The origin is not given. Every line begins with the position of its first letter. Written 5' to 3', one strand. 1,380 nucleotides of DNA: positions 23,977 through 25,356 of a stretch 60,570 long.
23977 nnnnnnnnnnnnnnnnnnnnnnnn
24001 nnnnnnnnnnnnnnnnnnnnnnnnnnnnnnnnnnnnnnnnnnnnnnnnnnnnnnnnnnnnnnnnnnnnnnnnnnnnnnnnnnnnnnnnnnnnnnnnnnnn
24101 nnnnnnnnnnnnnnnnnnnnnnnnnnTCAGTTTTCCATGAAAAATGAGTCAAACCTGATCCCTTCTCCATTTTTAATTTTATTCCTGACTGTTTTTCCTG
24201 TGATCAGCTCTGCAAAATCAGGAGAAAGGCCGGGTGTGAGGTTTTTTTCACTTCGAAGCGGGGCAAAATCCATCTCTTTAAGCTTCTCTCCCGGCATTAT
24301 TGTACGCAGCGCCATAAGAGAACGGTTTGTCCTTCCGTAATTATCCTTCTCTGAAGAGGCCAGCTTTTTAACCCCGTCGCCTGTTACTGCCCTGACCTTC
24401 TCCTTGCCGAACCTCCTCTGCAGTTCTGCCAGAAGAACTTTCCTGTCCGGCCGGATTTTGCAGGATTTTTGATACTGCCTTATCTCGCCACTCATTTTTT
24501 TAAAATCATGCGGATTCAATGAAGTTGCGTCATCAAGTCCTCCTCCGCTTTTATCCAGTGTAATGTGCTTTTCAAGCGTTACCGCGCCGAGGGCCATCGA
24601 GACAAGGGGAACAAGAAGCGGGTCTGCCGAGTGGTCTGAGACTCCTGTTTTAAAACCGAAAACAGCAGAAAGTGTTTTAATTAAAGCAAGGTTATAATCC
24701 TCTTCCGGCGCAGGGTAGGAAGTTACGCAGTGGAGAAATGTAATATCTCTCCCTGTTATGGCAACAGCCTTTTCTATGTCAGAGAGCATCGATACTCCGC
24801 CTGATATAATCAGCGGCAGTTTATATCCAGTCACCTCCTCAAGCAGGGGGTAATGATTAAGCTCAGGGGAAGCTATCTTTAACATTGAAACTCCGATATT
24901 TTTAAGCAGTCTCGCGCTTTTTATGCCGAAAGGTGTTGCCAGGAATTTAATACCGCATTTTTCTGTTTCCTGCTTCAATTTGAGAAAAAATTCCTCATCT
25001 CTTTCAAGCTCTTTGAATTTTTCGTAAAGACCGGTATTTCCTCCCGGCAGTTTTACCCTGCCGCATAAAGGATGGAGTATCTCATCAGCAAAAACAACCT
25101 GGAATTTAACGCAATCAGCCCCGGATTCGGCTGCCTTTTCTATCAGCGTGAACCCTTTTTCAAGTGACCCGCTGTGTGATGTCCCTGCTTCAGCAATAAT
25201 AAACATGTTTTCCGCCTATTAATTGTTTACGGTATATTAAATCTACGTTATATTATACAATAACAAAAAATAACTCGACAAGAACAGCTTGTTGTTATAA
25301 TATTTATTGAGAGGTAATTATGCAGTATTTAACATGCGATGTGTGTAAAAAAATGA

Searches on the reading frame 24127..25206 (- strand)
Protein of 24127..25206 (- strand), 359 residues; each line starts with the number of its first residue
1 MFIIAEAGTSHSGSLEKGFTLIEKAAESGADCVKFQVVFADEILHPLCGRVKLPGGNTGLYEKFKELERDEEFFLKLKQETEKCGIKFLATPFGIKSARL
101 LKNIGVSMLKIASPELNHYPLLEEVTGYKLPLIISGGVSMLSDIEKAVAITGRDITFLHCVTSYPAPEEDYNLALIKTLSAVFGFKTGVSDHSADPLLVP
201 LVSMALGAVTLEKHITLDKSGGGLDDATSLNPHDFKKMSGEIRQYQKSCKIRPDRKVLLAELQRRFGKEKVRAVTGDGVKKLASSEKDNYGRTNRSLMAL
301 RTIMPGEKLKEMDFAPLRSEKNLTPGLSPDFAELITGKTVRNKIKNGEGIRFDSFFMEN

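Call 43: search_protein_families(library=pfam, proteins=[window:24127-25206:-], max_evalue=0.00001)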
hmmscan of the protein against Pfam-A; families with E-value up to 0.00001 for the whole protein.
window:24127-25206:- (359 aa): 2 families
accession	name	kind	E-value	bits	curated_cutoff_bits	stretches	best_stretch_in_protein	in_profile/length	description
PF03102.20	NeuB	-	8.7e-62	209.1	22.1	1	21-248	1-235/241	NeuB family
PF08666.17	SAF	-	1.6e-07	32.2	21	1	295-353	2-60/63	SAF domain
